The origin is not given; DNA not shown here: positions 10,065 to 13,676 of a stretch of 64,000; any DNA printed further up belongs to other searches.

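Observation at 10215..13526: Secreted 1103-aa lamin-tail-domain + double-HKD (phospholipase D superfamily) enzyme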

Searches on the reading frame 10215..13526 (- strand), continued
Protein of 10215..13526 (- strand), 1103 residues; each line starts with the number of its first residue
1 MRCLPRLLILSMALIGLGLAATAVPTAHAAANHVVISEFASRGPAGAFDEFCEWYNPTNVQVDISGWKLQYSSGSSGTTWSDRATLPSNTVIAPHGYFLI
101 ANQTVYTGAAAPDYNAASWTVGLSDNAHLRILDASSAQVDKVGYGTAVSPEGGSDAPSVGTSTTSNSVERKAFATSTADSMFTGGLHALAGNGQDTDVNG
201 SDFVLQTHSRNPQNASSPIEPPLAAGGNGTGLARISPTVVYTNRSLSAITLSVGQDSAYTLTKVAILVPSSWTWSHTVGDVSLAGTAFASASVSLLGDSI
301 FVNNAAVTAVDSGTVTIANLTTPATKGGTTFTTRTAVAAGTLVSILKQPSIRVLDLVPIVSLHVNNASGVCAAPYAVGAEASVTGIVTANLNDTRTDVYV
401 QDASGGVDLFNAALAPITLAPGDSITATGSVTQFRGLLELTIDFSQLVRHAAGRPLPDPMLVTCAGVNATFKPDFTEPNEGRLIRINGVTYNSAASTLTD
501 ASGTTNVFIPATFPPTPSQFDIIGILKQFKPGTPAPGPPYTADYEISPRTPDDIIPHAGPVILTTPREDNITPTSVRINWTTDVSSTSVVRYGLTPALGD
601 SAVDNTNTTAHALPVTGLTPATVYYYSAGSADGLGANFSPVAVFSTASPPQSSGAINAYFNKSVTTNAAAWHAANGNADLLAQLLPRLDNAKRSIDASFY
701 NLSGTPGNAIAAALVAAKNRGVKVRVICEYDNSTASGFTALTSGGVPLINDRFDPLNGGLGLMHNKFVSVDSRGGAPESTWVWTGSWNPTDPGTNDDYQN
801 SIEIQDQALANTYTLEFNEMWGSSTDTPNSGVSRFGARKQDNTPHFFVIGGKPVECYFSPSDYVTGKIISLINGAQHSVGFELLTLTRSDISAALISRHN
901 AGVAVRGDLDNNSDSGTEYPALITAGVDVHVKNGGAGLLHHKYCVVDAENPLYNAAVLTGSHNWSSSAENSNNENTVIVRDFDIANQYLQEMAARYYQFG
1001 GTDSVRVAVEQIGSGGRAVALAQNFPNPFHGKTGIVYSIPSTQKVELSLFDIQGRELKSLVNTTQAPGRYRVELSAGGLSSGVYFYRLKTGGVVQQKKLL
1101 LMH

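Call 6: find_homologous_proteins(query=window:10215-13526:-, max_evalue=0.00001)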
Query window:10215-13526:- (1103 aa): 186 proteins with E <= 0.00001 among 8000 candidates; the best 120 are listed.
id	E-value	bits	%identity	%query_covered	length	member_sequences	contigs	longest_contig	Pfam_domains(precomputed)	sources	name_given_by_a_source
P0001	0.0e+0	2463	100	100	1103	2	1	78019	PF00932.26,PF18962.8,PF13091.13,PF16656.12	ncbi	-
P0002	0.0e+0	2219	89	100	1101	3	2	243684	PF00932.26,PF18962.8,PF13091.13,PF16656.12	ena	-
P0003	0.0e+0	1943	77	100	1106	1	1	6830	PF00932.26,PF18962.8,PF13091.13,PF16656.12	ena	-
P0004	0.0e+0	1642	67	96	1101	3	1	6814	PF00932.26,PF18962.8,PF13091.13,PF16656.12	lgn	-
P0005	0.0e+0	1634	66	100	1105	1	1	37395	PF00932.26,PF18962.8,PF13091.13,PF16656.12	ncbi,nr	ncbi:MAG: lamin tail domain-containing protein [Candidatus Eisenbacteria bacterium]|nr:lamin tail do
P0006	0.0e+0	1632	66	100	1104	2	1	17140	PF00932.26,PF18962.8,PF13091.13,PF16656.12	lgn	-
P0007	0.0e+0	1630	66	97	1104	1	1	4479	PF00932.26,PF18962.8,PF13091.13,PF16656.12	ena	-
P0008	0.0e+0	1627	65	100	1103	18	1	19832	PF00932.26,PF18962.8,PF13091.13,PF16656.12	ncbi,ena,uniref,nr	ncbi:MAG: T9SS type A sorting domain-containing protein [Candidatus Eisenbacteria bacterium]|uniref:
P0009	0.0e+0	1620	65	100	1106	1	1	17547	PF00932.26,PF18962.8,PF13091.13,PF16656.12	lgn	-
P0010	0.0e+0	1618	66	100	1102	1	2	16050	PF00932.26,PF18962.8,PF13091.13,PF16656.12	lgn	-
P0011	0.0e+0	1616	65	100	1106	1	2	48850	PF00932.26,PF18962.8,PF13091.13,PF16656.12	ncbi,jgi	jgi:phosphatidylserine/phosphatidylglycerophosphate/cardiolipin synthase-like enzyme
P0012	0.0e+0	1616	65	100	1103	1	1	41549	PF00932.26,PF18962.8,PF13091.13,PF16656.12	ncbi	-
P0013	0.0e+0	1612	66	99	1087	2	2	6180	PF00932.26,PF18962.8,PF13091.13,PF16656.12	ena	-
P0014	0.0e+0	1608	64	100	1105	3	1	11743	PF00932.26,PF18962.8,PF13091.13,PF16656.12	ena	-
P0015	0.0e+0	1608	66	98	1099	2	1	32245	PF00932.26,PF18962.8,PF13091.13,PF16656.12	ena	-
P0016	0.0e+0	1607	65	99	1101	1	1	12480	PF00932.26,PF18962.8,PF13091.13,PF16656.12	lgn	-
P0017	0.0e+0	1607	64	100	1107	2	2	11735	PF00932.26,PF18962.8,PF13091.13,PF16656.12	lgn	-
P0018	0.0e+0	1606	65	100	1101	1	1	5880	PF00932.26,PF18962.8,PF13091.13,PF16656.12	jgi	-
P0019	0.0e+0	1605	67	97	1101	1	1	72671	PF00932.26,PF18962.8,PF13091.13,PF16656.12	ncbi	-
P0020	0.0e+0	1602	65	97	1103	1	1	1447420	PF00932.26,PF18962.8,PF13091.13,PF16656.12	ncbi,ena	-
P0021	0.0e+0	1601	65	97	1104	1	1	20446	PF00932.26,PF18962.8,PF13091.13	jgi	jgi:phosphatidylserine/phosphatidylglycerophosphate/cardiolipin synthase-like enzyme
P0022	0.0e+0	1599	64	100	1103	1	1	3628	PF00932.26,PF18962.8,PF13091.13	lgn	-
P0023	0.0e+0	1598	66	98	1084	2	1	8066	PF00932.26,PF18962.8,PF13091.13,PF16656.12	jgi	jgi:phosphatidylserine/phosphatidylglycerophosphate/cardiolipin synthase-like enzyme/predicted extra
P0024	0.0e+0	1593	65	100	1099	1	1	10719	PF00932.26,PF18962.8,PF13091.13,PF16656.12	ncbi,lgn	-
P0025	0.0e+0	1593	64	100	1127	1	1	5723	PF00932.26,PF18962.8,PF13091.13,PF16656.12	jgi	jgi:phosphatidylserine/phosphatidylglycerophosphate/cardiolipin synthase-like enzyme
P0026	0.0e+0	1593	64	98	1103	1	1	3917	PF00932.26,PF18962.8,PF13091.13,PF16656.12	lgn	-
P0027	0.0e+0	1589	65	98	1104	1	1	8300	PF00932.26,PF18962.8,PF13091.13,PF16656.12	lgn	-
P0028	0.0e+0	1587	64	97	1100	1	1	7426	PF00932.26,PF18962.8,PF13091.13,PF16656.12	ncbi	-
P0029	0.0e+0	1587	64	100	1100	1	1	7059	PF00932.26,PF18962.8,PF13091.13,PF13860.13,PF16656.12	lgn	-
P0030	0.0e+0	1584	64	98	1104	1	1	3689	PF00932.26,PF18962.8,PF13091.13,PF16656.12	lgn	-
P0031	0.0e+0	1582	65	97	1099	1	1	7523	PF00932.26,PF18962.8,PF13091.13,PF16656.12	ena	-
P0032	0.0e+0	1580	66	97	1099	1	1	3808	PF00932.26,PF18962.8,PF13091.13,PF16656.12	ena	-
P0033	0.0e+0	1576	64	100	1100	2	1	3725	PF00932.26,PF18962.8,PF13091.13,PF16656.12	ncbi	-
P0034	0.0e+0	1571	64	100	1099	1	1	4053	PF00932.26,PF18962.8,PF13091.13,PF00041.28,PF16656.12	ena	-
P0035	0.0e+0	1571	65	100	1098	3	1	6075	PF00932.26,PF18962.8,PF13091.13,PF16656.12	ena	-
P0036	0.0e+0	1568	64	100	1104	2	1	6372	PF00932.26,PF18962.8,PF13091.13,PF16656.12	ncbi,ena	-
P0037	0.0e+0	1566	64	97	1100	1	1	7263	PF00932.26,PF18962.8,PF13091.13,PF16656.12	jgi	jgi:phosphatidylserine/phosphatidylglycerophosphate/cardiolipin synthase-like enzyme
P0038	0.0e+0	1565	64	100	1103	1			PF00932.26,PF18962.8,PF13091.13,PF16656.12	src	-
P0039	0.0e+0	1564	65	98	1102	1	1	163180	PF00932.26,PF18962.8,PF13091.13,PF16656.12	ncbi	-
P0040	0.0e+0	1561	63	100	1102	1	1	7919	PF00932.26,PF18962.8,PF13091.13,PF16656.12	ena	-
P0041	0.0e+0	1559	64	100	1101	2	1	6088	PF00932.26,PF18962.8,PF13091.13,PF16656.12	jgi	jgi:phosphatidylserine/phosphatidylglycerophosphate/cardiolipin synthase-like enzyme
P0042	0.0e+0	1556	63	100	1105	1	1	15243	PF00932.26,PF18962.8,PF13091.13,PF16656.12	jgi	jgi:phosphatidylserine/phosphatidylglycerophosphate/cardiolipin synthase-like enzyme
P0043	0.0e+0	1549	64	97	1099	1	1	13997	PF00932.26,PF18962.8,PF13091.13,PF13860.13,PF16656.12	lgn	-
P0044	0.0e+0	1548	64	97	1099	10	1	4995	PF00932.26,PF18962.8,PF13091.13,PF16656.12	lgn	-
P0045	0.0e+0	1548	63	100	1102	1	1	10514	PF00932.26,PF18962.8,PF13091.13,PF16656.12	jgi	jgi:phosphatidylserine/phosphatidylglycerophosphate/cardiolipin synthase-like enzyme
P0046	0.0e+0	1546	64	98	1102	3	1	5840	PF00932.26,PF18962.8,PF13091.13,PF16656.12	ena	-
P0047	0.0e+0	1546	64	98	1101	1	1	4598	PF00932.26,PF18962.8,PF13091.13,PF13860.13,PF16656.12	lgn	-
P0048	0.0e+0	1546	63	100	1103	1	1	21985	PF00932.26,PF18962.8,PF13091.13,PF16656.12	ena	-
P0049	0.0e+0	1542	64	97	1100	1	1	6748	PF00932.26,PF18962.8,PF13091.13,PF13860.13,PF16656.12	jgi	jgi:phosphatidylserine/phosphatidylglycerophosphate/cardiolipin synthase-like enzyme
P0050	0.0e+0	1539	64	97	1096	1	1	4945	PF00932.26,PF18962.8,PF13091.13,PF16656.12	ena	-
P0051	0.0e+0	1538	63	100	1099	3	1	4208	PF00932.26,PF18962.8,PF13091.13,PF16656.12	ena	-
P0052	0.0e+0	1535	64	97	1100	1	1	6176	PF00932.26,PF18962.8,PF13091.13,PF16656.12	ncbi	-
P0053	0.0e+0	1532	63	100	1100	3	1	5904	PF00932.26,PF18962.8,PF13091.13,PF16656.12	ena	-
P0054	0.0e+0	1531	63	100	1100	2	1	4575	PF00932.26,PF18962.8,PF13091.13,PF16656.12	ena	-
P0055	0.0e+0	1531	63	98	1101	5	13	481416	PF00932.26,PF18962.8,PF13091.13,PF16656.12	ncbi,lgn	-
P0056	0.0e+0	1530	63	100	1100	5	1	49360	PF00932.26,PF18962.8,PF13091.13,PF16656.12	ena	-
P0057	0.0e+0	1525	63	98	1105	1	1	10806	PF00932.26,PF18962.8,PF13091.13,PF16656.12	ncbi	-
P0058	0.0e+0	1520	64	98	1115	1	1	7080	PF00932.26,PF18962.8,PF13091.13,PF16656.12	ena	-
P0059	0.0e+0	1516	62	97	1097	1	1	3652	PF00932.26,PF18962.8,PF13091.13,PF16656.12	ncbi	-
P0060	0.0e+0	1514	63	100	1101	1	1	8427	PF00932.26,PF18962.8,PF13091.13,PF16656.12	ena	-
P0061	0.0e+0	1514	62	100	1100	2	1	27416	PF00932.26,PF18962.8,PF13091.13,PF13860.13,PF16656.12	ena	-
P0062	0.0e+0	1513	62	100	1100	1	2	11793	PF00932.26,PF18962.8,PF13091.13,PF16656.12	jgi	jgi:phosphatidylserine/phosphatidylglycerophosphate/cardiolipin synthase-like enzyme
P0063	0.0e+0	1510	63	98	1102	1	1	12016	PF00932.26,PF18962.8,PF13091.13,PF16656.12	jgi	jgi:phosphatidylserine/phosphatidylglycerophosphate/cardiolipin synthase-like enzyme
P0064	0.0e+0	1509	62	97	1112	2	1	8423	PF00932.26,PF18962.8,PF13091.13,PF16656.12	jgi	jgi:phosphatidylserine/phosphatidylglycerophosphate/cardiolipin synthase-like enzyme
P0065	0.0e+0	1508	62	100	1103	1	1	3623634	PF00932.26,PF18962.8,PF13091.13,PF16656.12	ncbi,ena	-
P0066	0.0e+0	1507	62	97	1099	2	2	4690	PF00932.26,PF18962.8,PF13091.13,PF13860.13,PF16656.12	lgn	-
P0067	0.0e+0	1507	63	98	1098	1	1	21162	PF00932.26,PF18962.8,PF13091.13,PF16656.12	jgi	jgi:phosphatidylserine/phosphatidylglycerophosphate/cardiolipin synthase-like enzyme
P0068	0.0e+0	1506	63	98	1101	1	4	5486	PF00932.26,PF18962.8,PF13091.13,PF13860.13,PF16656.12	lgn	-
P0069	0.0e+0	1501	62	100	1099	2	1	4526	PF00932.26,PF18962.8,PF13091.13,PF16656.12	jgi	-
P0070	0.0e+0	1499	62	100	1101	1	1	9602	PF00932.26,PF18962.8,PF13091.13,PF16656.12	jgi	jgi:phosphatidylserine/phosphatidylglycerophosphate/cardiolipin synthase-like enzyme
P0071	0.0e+0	1491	61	100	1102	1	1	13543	PF00932.26,PF18962.8,PF13091.13,PF00041.28,PF16656.12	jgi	jgi:phosphatidylserine/phosphatidylglycerophosphate/cardiolipin synthase-like enzyme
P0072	0.0e+0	1480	62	100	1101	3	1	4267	PF00932.26,PF18962.8,PF13091.13,PF16656.12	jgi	jgi:phosphatidylserine/phosphatidylglycerophosphate/cardiolipin synthase-like enzyme/predicted extra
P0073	0.0e+0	1475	61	100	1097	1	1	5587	PF00932.26,PF18962.8,PF13091.13,PF13860.13,PF16656.12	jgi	-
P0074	0.0e+0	1470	61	100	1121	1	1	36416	PF00932.26,PF18962.8,PF13091.13,PF16656.12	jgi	jgi:phosphatidylserine/phosphatidylglycerophosphate/cardiolipin synthase-like enzyme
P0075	0.0e+0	1458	60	100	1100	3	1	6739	PF00932.26,PF18962.8,PF13091.13,PF16656.12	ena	-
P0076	0.0e+0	1457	61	97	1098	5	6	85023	PF00932.26,PF18962.8,PF13091.13,PF13860.13,PF16656.12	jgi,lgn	jgi:phosphatidylserine/phosphatidylglycerophosphate/cardiolipin synthase-like enzyme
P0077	0.0e+0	1454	61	100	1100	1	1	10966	PF00932.26,PF18962.8,PF13091.13,PF16656.12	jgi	jgi:phosphatidylserine/phosphatidylglycerophosphate/cardiolipin synthase-like enzyme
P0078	0.0e+0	1448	61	97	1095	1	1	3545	PF00932.26,PF18962.8,PF13091.13,PF16656.12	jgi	jgi:phosphatidylserine/phosphatidylglycerophosphate/cardiolipin synthase-like enzyme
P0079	0.0e+0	1441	60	100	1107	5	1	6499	PF00932.26,PF18962.8,PF13091.13,PF16656.12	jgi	jgi:phosphatidylserine/phosphatidylglycerophosphate/cardiolipin synthase-like enzyme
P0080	0.0e+0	1440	65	89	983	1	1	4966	PF18962.8,PF13091.13,PF16656.12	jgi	jgi:phosphatidylserine/phosphatidylglycerophosphate/cardiolipin synthase-like enzyme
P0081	0.0e+0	1435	61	100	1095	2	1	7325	PF00932.26,PF18962.8,PF13091.13,PF16656.12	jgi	jgi:phosphatidylserine/phosphatidylglycerophosphate/cardiolipin synthase-like enzyme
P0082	0.0e+0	1435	61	97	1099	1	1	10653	PF00932.26,PF18962.8,PF13091.13,PF16656.12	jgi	jgi:phosphatidylserine/phosphatidylglycerophosphate/cardiolipin synthase-like enzyme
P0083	0.0e+0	1429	68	85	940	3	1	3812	PF18962.8,PF13091.13,PF16656.12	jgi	jgi:phosphatidylserine/phosphatidylglycerophosphate/cardiolipin synthase-like enzyme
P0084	0.0e+0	1418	59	97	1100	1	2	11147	PF00932.26,PF18962.8,PF13091.13,PF16656.12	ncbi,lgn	-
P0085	0.0e+0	1415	58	99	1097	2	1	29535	PF00932.26,PF18962.8,PF13091.13,PF16656.12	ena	-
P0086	0.0e+0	1412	59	97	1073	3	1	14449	PF00932.26,PF18962.8,PF13091.13,PF16656.12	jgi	jgi:phosphatidylserine/phosphatidylglycerophosphate/cardiolipin synthase-like enzyme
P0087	0.0e+0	1398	58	99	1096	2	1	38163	PF00932.26,PF18962.8,PF13091.13,PF16656.12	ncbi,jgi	-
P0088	0.0e+0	1398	58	97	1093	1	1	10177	PF00932.26,PF18962.8,PF13091.13,PF16656.12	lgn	-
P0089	0.0e+0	1398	58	99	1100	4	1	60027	PF00932.26,PF18962.8,PF13091.13,PF16656.12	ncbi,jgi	ncbi:MAG TPA: phospholipase D-like domain-containing protein [Bacteroidota bacterium]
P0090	0.0e+0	1392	59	100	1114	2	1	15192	PF00932.26,PF18962.8,PF13091.13,PF16656.12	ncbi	-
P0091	0.0e+0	1391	64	88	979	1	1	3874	PF18962.8,PF13091.13,PF16656.12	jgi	jgi:phosphatidylserine/phosphatidylglycerophosphate/cardiolipin synthase-like enzyme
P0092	0.0e+0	1384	76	73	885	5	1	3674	PF00932.26,PF13091.13,PF16656.12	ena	-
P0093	0.0e+0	1379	58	97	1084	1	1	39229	PF00932.26,PF18962.8,PF13091.13,PF16656.12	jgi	-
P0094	0.0e+0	1372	57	100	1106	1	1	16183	PF00932.26,PF18962.8,PF13091.13,PF16656.12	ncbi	-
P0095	0.0e+0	1363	58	97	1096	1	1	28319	PF00932.26,PF18962.8,PF13091.13,PF16656.12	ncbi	-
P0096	0.0e+0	1348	57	99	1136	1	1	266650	PF00932.26,PF18962.8,PF13091.13,PF16656.12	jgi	jgi:hypothetical protein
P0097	0.0e+0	1341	56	100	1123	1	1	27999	PF00932.26,PF18962.8,PF13091.13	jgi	jgi:phosphatidylserine/phosphatidylglycerophosphate/cardiolipin synthase-like enzyme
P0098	0.0e+0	1240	54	97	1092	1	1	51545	PF00932.26,PF18962.8,PF13091.13,PF16656.12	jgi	jgi:phosphatidylserine/phosphatidylglycerophosphate/cardiolipin synthase-like enzyme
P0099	0.0e+0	1227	53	100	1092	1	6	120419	PF00932.26,PF18962.8,PF13091.13,PF16656.12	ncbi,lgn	-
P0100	0.0e+0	1222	53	97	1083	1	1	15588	PF00932.26,PF18962.8,PF13091.13,PF16656.12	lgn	-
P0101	0.0e+0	1215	52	98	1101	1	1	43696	PF00932.26,PF18962.8,PF13091.13,PF16656.12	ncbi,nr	ncbi:MAG: lamin tail domain-containing protein [Ignavibacteriae bacterium]|nr:lamin tail domain-cont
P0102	0.0e+0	1206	53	97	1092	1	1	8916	PF00932.26,PF18962.8,PF13091.13,PF16656.12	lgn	-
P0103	0.0e+0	1198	60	80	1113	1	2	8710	PF18962.8,PF13091.13,PF16656.12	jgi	jgi:phosphatidylserine/phosphatidylglycerophosphate/cardiolipin synthase-like enzyme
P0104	0.0e+0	1190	53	97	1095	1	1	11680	PF00932.26,PF18962.8,PF13091.13,PF16656.12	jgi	jgi:phosphatidylserine/phosphatidylglycerophosphate/cardiolipin synthase-like enzyme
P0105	0.0e+0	1188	53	97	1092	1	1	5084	PF00932.26,PF18962.8,PF13091.13,PF16656.12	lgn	-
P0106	0.0e+0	1137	58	80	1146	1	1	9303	PF18962.8,PF13091.13,PF16656.12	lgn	-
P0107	0.0e+0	1104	68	64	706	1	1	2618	PF18962.8,PF13091.13,PF16656.12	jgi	jgi:phosphatidylserine/phosphatidylglycerophosphate/cardiolipin synthase-like enzyme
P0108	0.0e+0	1094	57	79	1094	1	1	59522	PF18962.8,PF13091.13,PF16656.12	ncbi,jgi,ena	-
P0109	0.0e+0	1040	54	80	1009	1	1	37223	PF18962.8,PF13091.13,PF16656.12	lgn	-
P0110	1.4e-292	992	46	98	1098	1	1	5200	PF00932.26,PF18962.8,PF13091.13,PF16656.12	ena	-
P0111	4.0e-288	977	46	97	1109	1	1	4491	PF00932.26,PF18962.8,PF13091.13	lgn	-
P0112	2.9e-283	961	47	97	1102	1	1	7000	PF00932.26,PF18962.8,PF13091.13,PF16656.12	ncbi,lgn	ncbi:MAG: phospholipase D-like domain-containing protein [Bacteroidota bacterium]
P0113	3.9e-283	961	45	100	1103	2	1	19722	PF00932.26,PF18962.8,PF13091.13,PF18942.6,PF00041.28,PF16656.12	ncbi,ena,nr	ncbi:MAG TPA: phospholipase D-like domain-containing protein [Bacteroidota bacterium]|nr:phospholipa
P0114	2.9e-281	954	45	97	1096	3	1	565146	PF00932.26,PF18962.8,PF13091.13,PF16656.12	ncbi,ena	-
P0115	1.9e-280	952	44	99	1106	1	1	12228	PF00932.26,PF18962.8,PF13091.13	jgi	jgi:phosphatidylserine/phosphatidylglycerophosphate/cardiolipin synthase-like enzyme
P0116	2.4e-280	951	46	98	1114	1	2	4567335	PF00932.26,PF18962.8,PF13091.13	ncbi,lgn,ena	ncbi:MAG TPA: phospholipase D-like domain-containing protein [Candidatus Kryptonia bacterium]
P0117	8.9e-280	950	46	97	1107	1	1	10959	PF00932.26,PF18962.8,PF13091.13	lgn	-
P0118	3.2e-279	948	45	97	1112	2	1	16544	PF00932.26,PF18962.8,PF13091.13,PF18942.6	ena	-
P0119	6.3e-279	947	44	99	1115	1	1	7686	PF00932.26,PF18962.8,PF13091.13,PF18942.6,PF16656.12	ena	-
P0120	2.3e-278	945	45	97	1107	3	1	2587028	PF00932.26,PF18962.8,PF13091.13,PF16656.12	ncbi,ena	-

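Call 9: find_encoding_contigs(protein=P0001, flank=10000, max_places=3)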
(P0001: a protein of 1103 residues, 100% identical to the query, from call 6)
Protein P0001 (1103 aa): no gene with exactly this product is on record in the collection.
